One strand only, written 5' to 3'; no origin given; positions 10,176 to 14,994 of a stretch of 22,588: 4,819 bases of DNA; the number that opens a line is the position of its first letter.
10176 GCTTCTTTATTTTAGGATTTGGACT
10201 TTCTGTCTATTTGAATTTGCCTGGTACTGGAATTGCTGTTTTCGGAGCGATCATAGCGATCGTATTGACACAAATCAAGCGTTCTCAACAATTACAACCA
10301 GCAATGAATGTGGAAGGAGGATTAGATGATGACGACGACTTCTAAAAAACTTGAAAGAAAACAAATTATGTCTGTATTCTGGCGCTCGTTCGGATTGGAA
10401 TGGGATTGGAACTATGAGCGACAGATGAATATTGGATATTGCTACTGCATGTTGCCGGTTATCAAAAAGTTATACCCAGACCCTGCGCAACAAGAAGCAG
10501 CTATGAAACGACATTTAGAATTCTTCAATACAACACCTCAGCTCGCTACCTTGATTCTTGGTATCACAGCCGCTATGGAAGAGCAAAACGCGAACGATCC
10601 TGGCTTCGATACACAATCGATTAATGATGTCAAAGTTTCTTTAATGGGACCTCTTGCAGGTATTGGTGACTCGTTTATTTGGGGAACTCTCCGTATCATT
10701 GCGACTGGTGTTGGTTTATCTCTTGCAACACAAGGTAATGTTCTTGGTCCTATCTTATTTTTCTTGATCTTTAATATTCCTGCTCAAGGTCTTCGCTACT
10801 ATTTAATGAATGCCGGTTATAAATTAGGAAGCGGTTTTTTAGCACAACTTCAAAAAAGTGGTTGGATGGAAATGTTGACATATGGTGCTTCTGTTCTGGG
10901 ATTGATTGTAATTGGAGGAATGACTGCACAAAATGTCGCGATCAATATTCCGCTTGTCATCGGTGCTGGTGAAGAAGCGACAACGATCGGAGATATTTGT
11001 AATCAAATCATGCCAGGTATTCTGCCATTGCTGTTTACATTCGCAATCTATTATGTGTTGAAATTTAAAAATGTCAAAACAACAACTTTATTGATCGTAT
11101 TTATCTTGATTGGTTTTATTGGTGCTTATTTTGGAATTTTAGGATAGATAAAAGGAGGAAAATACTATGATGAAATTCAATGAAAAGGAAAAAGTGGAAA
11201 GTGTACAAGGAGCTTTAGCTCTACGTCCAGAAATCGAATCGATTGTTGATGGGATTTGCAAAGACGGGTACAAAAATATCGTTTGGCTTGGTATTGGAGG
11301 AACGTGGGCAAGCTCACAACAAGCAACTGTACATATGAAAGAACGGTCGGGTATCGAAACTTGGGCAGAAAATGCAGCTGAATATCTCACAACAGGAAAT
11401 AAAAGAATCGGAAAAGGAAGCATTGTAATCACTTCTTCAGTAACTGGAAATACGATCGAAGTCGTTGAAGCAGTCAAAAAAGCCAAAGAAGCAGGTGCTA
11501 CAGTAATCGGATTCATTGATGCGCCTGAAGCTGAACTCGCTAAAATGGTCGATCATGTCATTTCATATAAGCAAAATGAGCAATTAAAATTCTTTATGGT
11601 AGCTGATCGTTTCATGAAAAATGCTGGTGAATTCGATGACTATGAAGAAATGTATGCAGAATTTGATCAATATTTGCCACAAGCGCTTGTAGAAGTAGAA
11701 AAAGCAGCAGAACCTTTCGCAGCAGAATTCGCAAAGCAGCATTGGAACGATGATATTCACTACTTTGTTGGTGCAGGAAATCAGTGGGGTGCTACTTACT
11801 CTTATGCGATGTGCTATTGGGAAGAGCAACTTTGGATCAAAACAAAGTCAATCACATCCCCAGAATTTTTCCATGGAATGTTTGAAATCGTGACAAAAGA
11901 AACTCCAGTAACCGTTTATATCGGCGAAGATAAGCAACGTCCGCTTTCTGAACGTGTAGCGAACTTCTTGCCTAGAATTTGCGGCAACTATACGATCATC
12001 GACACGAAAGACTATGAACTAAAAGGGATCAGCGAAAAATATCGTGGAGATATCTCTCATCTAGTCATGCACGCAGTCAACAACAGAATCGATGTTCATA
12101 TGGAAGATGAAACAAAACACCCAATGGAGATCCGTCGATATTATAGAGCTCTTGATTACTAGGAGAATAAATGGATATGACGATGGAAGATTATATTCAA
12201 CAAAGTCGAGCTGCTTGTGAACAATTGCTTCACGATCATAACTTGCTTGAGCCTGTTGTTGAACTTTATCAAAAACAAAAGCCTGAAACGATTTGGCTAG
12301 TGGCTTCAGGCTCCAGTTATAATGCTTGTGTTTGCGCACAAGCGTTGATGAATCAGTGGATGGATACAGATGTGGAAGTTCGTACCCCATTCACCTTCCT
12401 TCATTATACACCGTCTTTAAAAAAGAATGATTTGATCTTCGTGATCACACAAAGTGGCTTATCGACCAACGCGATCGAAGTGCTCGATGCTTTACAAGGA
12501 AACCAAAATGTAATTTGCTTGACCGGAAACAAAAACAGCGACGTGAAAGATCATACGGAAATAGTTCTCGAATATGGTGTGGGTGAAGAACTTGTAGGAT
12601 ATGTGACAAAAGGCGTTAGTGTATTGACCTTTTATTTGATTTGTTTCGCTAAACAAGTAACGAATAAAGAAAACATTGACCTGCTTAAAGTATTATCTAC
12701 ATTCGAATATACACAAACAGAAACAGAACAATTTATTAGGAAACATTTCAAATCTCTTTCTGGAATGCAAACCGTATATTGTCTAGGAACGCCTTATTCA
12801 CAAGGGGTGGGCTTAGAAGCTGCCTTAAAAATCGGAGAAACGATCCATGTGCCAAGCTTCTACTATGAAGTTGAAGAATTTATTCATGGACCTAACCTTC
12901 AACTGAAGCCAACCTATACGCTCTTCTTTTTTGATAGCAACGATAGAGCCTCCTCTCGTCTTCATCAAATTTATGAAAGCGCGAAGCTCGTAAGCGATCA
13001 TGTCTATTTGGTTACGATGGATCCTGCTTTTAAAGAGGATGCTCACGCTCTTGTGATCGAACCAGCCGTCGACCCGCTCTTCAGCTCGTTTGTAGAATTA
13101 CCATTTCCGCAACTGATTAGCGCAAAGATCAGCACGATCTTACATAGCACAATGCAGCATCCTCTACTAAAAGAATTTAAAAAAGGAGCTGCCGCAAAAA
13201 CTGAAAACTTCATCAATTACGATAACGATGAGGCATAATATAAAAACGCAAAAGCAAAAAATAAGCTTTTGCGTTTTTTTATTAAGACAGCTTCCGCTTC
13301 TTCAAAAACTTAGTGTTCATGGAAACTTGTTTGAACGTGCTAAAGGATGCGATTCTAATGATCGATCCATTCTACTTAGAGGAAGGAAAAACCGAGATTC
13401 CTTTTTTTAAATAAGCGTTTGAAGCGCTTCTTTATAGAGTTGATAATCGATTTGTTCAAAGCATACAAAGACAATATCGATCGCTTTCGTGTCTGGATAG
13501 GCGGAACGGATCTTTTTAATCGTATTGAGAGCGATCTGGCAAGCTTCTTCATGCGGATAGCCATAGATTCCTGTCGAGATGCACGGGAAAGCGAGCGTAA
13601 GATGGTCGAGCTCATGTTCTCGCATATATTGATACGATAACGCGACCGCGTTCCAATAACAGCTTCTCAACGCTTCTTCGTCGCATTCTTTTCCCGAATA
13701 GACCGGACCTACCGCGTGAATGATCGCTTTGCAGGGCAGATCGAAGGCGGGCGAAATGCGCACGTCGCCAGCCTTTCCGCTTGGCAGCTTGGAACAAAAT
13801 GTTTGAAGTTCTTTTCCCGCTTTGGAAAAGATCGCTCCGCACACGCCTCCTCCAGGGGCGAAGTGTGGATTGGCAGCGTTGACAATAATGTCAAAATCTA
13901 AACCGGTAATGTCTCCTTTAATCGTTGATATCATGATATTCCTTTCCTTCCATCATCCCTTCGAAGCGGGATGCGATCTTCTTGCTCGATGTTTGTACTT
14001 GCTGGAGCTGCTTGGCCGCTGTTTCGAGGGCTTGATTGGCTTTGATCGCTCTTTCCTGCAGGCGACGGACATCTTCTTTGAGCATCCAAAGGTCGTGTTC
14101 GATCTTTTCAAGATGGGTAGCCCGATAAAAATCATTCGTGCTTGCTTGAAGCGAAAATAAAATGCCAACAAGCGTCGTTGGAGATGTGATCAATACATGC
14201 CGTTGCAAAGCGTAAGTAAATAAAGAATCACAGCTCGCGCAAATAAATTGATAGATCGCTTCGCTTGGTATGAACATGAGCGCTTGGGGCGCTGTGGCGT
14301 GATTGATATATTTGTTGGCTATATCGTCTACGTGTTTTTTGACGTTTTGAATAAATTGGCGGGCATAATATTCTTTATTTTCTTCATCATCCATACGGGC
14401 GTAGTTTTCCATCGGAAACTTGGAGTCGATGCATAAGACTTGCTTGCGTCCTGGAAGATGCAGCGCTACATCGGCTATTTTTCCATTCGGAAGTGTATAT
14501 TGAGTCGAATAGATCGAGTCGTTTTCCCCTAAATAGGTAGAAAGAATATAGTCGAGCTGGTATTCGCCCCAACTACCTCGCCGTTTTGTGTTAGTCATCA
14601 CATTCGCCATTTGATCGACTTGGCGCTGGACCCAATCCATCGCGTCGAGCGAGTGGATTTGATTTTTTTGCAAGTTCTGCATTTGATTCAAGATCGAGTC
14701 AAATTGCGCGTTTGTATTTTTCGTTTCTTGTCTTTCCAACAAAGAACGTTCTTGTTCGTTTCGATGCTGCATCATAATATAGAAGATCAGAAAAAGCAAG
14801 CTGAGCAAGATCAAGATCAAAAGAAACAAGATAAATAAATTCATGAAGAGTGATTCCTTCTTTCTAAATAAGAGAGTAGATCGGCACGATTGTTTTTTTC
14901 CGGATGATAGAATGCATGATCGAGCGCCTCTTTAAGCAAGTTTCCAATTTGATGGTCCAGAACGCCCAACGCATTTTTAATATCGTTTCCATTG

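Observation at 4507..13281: Self-contained sigma-54 cassette: the sigma factor, its LevR-type activator and their target PTS/SIS operon in one 8.8-kb block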

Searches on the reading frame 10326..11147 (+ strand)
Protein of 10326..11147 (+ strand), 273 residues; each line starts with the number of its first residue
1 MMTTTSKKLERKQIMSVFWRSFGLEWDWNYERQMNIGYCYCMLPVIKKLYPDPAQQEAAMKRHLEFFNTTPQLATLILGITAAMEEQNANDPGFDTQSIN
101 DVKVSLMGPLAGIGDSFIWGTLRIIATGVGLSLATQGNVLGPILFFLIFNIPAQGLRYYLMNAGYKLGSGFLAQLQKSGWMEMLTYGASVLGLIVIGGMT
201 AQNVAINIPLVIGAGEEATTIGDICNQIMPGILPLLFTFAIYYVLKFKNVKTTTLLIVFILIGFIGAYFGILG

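Call 6: search_protein_families(library=pfam, proteins=[window:10326-11147:+])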
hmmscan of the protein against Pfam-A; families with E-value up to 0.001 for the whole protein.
window:10326-11147:+ (273 aa): 1 family
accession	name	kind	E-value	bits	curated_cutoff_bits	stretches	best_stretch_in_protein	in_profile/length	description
PF03613.19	EIID-AGA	-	6.8e-106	353.7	25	1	8-272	1-265/265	PTS system mannose/fructose/sorbose family IID component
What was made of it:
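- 10326..11147 (+): EIID. Pfam EIID-AGA, 7e-106 (call 6).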

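Call 8: search_protein_families(library=ncbifam, proteins=[window:10326-11147:+])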
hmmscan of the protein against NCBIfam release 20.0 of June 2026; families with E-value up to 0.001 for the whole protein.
window:10326-11147:+ (273 aa): 4 families
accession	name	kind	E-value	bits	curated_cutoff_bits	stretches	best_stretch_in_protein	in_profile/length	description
TIGR00828.1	EIID-AGA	subfamily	1.2e-82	277.3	292.75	1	7-272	1-271/271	mannose/fructose/sorbose PTS transporter subunit IID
NF008315.0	PRK11103.1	subfamily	2.1e-77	260.1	365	1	2-273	6-282/283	PTS mannose transporter subunit IID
NF007359.1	PRK09855.1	equivalog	2.3e-55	188.1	400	1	10-272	2-259/259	PTS galactosamine transporter subunit IID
NF040760.1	AgaE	equivalog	1.5e-51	175.4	500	1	6-272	33-292/292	PTS N-acetylgalactosamine transporter subunit IID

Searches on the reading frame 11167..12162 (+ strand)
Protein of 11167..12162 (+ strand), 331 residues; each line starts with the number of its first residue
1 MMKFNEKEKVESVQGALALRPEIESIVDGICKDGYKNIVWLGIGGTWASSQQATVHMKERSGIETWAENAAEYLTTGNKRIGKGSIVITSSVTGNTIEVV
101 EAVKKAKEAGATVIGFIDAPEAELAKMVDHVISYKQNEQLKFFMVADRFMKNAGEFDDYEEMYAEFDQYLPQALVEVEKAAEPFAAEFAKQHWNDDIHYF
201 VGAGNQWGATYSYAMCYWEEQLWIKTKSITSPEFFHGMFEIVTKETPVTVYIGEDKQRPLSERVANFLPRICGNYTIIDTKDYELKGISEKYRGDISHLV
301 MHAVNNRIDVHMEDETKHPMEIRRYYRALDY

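Call 6: search_protein_families(library=pfam, proteins=[window:11167-12162:+])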
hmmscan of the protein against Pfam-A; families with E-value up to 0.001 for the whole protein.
window:11167-12162:+ (331 aa): 2 families
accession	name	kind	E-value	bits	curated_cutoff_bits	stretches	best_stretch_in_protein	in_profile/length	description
PF01380.27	SIS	-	2.5e-10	40.7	25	1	36-138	6-108/131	SIS domain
PF13580.11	SIS_2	-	0.00064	20.2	27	0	63-116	81-136/138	SIS domain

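Call 8: search_protein_families(library=ncbifam, proteins=[window:11167-12162:+])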
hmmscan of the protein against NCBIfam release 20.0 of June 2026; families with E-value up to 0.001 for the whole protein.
window:11167-12162:+ (331 aa): 14 families
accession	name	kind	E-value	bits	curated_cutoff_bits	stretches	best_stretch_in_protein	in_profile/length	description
NF008481.0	PRK11382.1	equivalog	4e-17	62.4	430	1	20-328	29-336/340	fructoselysine 6-phosphate deglycase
TIGR01135.1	glmS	equivalog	2.1e-11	43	418.05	1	35-256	291-523/607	glutamine--fructose-6-phosphate transaminase (isomerizing)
NF001484.0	PRK00331.1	subfamily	1.5e-09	36.8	381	1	34-256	285-518/601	isomerizing glutamine--fructose-6-phosphate transaminase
NF046059.1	NagB_SO3506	equivalog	3.2e-09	36.6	430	1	83-255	86-260/330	glucosamine-6-phosphate deaminase NagB-II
TIGR03127.2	RuMP_HxlB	equivalog_domain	5.9e-07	29.5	160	1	79-138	68-127/178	6-phospho-3-hexuloisomerase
NF008458.0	PRK11337.1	equivalog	1.1e-06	27.9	378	1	40-135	146-240/293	MurR/RpiR family transcriptional regulator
NF010701.0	PRK14101.1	equivalog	3.4e-06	25.5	920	1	34-139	467-570/638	bifunctional transcriptional regulator/glucokinase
TIGR02128.1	G6PI_arch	equivalog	2.3e-05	23.5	213.9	1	27-114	14-97/308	bifunctional phosphoglucose/phosphomannose isomerase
NF041755.1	RuMP_HxlAB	equivalog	2.3e-05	23.5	500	1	81-141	286-346/391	bifunctional 3-hexulose-6-phosphate synthase/6-phospho-3-hexuloisomerase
NF040776.2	AlsR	equivalog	4.4e-05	22.6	400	1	40-133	134-226/279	transcriptional repressor AlsR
NF003915.0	PRK05441.1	subfamily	0.00016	20.8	168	1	50-134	102-182/300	N-acetylmuramic acid 6-phosphate etherase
NF008451.0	PRK11302.1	subfamily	0.00036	20.1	296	1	83-144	175-235/286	transcriptional regulator HexR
TIGR00274.1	TIGR00274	equivalog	0.0008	18.5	302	0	48-133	95-176/291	N-acetylmuramic acid 6-phosphate etherase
NF006426.0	PRK08674.1-6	subfamily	0.00092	18.1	295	0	26-118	37-125/354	bifunctional phosphoglucose/phosphomannose isomerase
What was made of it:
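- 11167..12162 (+): SIS enzyme 1, FrlB/GfrF-like putative sugar-amine-6-phosphate deglycase. NCBIfam fructoselysine-6-P deglycase is the best hit but below cutoff (call 8).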

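Call 34: search_solved_structures(query=window:11167-12162:+, max_evalue=0.001)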
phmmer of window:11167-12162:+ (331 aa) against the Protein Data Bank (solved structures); distinct sequences matched with E-value up to 0.001: 10.
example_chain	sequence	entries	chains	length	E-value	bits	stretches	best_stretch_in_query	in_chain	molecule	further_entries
2a3n_A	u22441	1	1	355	1.4e-53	185.3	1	1-331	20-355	putative glucosamine-fructose-6-phosphate aminotransferase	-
8glr_A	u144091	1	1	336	9.1e-53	182.6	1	1-331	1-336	SIS domain-containing protein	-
3eua_A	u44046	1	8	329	2.9e-34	121.8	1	22-331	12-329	PUTATIVE FRUCTOSE-AMINOACID-6-PHOSPHATE DEGLYCASE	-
9ou6_A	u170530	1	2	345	1.2e-30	109.9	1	12-331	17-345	SIS domain protein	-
9otj_A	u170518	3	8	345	1.6e-30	109.5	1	12-331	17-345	SIS domain protein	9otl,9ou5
3fkj_A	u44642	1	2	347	5.3e-30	107.8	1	29-331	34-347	Putative phosphosugar isomerases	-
9otu_A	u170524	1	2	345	1e-29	106.8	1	12-331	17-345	SIS domain protein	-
9otr_A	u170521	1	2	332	2.7e-28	102.2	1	12-287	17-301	SIS domain protein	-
8eol_A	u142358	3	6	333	2.4e-05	26.8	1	63-270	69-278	GLUCOSAMINE-6-PHOSPHATE DEAMINASE | Glutamine-fructose-6-phosphate transaminase (Isomerizing)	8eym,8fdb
3hba_A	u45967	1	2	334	2.4e-05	26.8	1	63-270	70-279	Putative phosphosugar isomerase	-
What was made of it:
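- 11167..12162 (+): PDB 2a3n at 1e-53, 8glr at 9e-53 and 3eua ('fructose-aminoacid-6-phosphate deglycase') at 3e-34 (call 34).
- On Gfr (fructoselysine/glucoselysine) utilisation operon: SIS1 matches 2a3n, 8glr and 3eua (a deglycase-type structure) (call 34).
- SIS1 matches FrlB/GfrF-type structures (call 34).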

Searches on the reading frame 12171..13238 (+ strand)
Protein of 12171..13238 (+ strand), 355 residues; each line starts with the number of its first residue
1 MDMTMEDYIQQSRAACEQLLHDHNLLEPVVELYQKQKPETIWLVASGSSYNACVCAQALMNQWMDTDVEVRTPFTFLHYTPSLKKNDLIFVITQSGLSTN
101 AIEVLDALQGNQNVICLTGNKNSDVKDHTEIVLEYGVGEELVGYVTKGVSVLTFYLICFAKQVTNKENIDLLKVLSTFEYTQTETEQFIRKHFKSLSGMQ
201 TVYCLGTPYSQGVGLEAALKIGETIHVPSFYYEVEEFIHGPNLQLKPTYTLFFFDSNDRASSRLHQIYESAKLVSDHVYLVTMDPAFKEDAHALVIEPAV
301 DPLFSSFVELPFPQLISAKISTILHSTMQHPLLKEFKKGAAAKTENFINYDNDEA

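Call 6: search_protein_families(library=pfam, proteins=[window:12171-13238:+])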
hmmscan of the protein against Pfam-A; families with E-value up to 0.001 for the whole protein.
window:12171-13238:+ (355 aa): 1 family
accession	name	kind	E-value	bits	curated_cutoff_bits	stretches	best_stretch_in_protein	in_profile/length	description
PF01380.27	SIS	-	9.8e-17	61.4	25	2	38-150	5-120/131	SIS domain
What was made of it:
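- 12171..13238 (+): SIS enzyme 2 (GlmS-C/NagB-II-like, putative second deglycase or isomerase). Pfam SIS, two stretches (call 6).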

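Call 8: search_protein_families(library=ncbifam, proteins=[window:12171-13238:+])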
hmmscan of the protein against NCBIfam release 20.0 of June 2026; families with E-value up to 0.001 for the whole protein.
window:12171-13238:+ (355 aa): 7 families
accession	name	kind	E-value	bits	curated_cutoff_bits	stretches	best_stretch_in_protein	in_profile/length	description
NF001484.0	PRK00331.1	subfamily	1.4e-22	79.9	381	1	8-325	257-585/601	isomerizing glutamine--fructose-6-phosphate transaminase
TIGR01135.1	glmS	equivalog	5.7e-21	74.7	418.05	1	33-327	286-593/607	glutamine--fructose-6-phosphate transaminase (isomerizing)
NF046059.1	NagB_SO3506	equivalog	1.1e-17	64.3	430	1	10-262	10-263/330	glucosamine-6-phosphate deaminase NagB-II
NF008481.0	PRK11382.1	equivalog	3.1e-06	26.6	430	1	18-278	24-288/340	fructoselysine 6-phosphate deglycase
NF041128.1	glucosaP_deam_GlmD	equivalog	4e-05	23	580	1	36-240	29-228/323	glucosamine-6-phosphate deaminase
NF040776.2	AlsR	equivalog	0.00028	19.9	400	1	82-173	173-270/279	transcriptional repressor AlsR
TIGR00393.1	kpsF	subfamily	0.00092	18.9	203.7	0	83-141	45-104/268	KpsF/GutQ family sugar-phosphate isomerase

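Call 35: search_solved_structures(query=window:12171-13238:+, max_evalue=0.001)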
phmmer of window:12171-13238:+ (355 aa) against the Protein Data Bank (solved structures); distinct sequences matched with E-value up to 0.001: 24.
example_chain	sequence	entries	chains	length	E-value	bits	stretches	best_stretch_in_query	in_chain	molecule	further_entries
2aml_A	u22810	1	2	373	5.1e-31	111.2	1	3-339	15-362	SIS domain protein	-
3g68_A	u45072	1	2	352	2.3e-19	72.9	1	3-323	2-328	Putative phosphosugar isomerase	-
3hba_A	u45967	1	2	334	1.4e-13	53.8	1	14-251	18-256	Putative phosphosugar isomerase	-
8eol_A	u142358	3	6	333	1.4e-13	53.8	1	14-251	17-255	GLUCOSAMINE-6-PHOSPHATE DEAMINASE | Glutamine-fructose-6-phosphate transaminase (Isomerizing)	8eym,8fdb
3knz_A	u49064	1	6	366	1.2e-11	47.5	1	40-267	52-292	Putative sugar binding protein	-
4s1w_A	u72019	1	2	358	3.6e-10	42.7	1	36-317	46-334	Glutamine--fructose-6-phosphate aminotransferase [isomerizing]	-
2zj3_A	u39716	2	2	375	2.1e-07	33.5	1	36-244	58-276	Glucosamine--fructose-6-phosphate aminotransferase [isomerizing] 1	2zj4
2v4m_A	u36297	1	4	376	2.2e-07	33.5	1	36-244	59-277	GLUCOSAMINE--FRUCTOSE-6-PHOSPHATE AMINOTRANSFERASE [ISOMERIZING] 1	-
6r4i_A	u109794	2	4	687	5.2e-07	32.3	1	36-244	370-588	Glutamine--fructose-6-phosphate aminotransferase [isomerizing] 1 | Glutamine--fructose-6-phosphate-aminotransferase [isomerizing] 1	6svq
6r4e_A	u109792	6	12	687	8.5e-07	31.6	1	36-244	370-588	Glutamine--fructose-6-phosphate aminotransferase [isomerizing] 1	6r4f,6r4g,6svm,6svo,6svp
6zmj_A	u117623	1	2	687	8.6e-07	31.6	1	36-244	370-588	Glutamine--fructose-6-phosphate aminotransferase [isomerizing] 1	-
7ndl_A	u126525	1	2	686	8.6e-07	31.5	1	36-244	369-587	Isoform 2 of Glutamine-fructose-6-phosphate aminotransferase [isomerizing] 1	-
6r4h_A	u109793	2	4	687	9e-07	31.5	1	36-244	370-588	Glutamine--fructose-6-phosphate aminotransferase [isomerizing] 1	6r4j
1j5x_A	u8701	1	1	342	1.1e-06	31.2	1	33-266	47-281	GLUCOSAMINE-6-PHOSPHATE DEAMINASE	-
2poc_A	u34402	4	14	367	2.7e-06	29.9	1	40-241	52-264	isomerase domain of glutamine-fructose-6-phosphate transaminase (isomerizing)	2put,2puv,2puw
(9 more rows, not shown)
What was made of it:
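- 12171..13238 (+): PDB 2aml at 5e-31 (call 35).
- On Gfr (fructoselysine/glucoselysine) utilisation operon: SIS2 matches 2aml (call 35).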

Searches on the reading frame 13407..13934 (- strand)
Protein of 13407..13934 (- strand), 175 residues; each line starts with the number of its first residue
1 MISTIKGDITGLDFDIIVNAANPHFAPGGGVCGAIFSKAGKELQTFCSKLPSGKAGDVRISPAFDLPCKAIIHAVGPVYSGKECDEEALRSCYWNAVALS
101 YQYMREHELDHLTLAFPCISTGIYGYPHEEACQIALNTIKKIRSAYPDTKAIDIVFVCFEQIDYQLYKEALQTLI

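Call 7: search_protein_families(library=pfam, proteins=[window:13407-13934:-])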
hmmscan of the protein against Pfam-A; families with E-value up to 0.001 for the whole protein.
window:13407-13934:- (175 aa): 1 family
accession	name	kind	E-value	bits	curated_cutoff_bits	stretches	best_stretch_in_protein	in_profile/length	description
PF01661.27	Macro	-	5.4e-32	110.7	22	1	18-135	1-118/118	Macro domain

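Call 77: find_encoding_contigs(protein=window:13407-13934:-, flank=6000, max_places=10)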
Protein window:13407-13934:- (175 aa): 24 contigs read that carry it; 8 places shown.
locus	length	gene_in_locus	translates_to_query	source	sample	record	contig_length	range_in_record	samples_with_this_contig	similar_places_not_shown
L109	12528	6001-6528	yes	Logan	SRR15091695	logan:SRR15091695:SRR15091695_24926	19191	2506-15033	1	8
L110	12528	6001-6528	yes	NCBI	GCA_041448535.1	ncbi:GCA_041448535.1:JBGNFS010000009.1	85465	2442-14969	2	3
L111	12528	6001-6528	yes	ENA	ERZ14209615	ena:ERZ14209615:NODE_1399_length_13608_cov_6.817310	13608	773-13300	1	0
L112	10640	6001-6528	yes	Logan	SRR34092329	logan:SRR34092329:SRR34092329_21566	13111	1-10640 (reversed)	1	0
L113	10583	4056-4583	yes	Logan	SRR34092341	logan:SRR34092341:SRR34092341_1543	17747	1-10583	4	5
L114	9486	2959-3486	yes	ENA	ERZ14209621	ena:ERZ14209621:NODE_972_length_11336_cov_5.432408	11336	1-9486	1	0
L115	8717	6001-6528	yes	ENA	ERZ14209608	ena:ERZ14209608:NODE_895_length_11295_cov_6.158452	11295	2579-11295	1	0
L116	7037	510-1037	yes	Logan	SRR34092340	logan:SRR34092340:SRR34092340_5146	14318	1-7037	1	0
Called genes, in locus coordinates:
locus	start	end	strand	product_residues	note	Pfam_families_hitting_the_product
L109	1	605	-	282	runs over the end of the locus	PF04018:VCA0040-like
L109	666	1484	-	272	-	PF03372:Exo_endo_phos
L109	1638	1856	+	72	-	-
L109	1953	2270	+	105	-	PF03551:PadR, PF13601:HTH_34 (weak)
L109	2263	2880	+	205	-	PF22564:HAAS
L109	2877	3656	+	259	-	PF13349:DUF4097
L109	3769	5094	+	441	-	PF01743:PolyA_pol, PF12627:PolyA_pol_RNAbd, PF01966:HD (weak)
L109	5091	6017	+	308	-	PF02646:RmuC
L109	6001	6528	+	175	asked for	PF01661:Macro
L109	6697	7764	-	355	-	PF01380:SIS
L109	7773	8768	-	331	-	PF01380:SIS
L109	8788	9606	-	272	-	PF03613:EIID-AGA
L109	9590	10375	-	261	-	PF03609:EII-Sor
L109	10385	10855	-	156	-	PF03830:PTSIIB_sorb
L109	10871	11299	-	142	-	PF03610:EIIA-man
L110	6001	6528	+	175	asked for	PF01661:Macro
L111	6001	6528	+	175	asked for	PF01661:Macro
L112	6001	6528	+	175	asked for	PF01661:Macro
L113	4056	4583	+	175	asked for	PF01661:Macro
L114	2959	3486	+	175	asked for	PF01661:Macro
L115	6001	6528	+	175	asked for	PF01661:Macro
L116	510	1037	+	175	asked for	PF01661:Macro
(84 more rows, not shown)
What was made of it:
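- All 24 contigs that carry the flanking Macro protein also carry the cassette (call 77).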

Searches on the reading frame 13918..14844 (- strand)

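Call 7: search_protein_families(library=pfam, proteins=[window:13918-14844:-])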
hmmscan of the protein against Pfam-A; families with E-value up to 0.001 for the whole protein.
window:13918-14844:- (308 aa): 1 family
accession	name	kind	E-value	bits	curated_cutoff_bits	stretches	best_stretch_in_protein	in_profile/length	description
PF02646.22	RmuC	-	9.9e-52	176.3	26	1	36-297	14-281/291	RmuC family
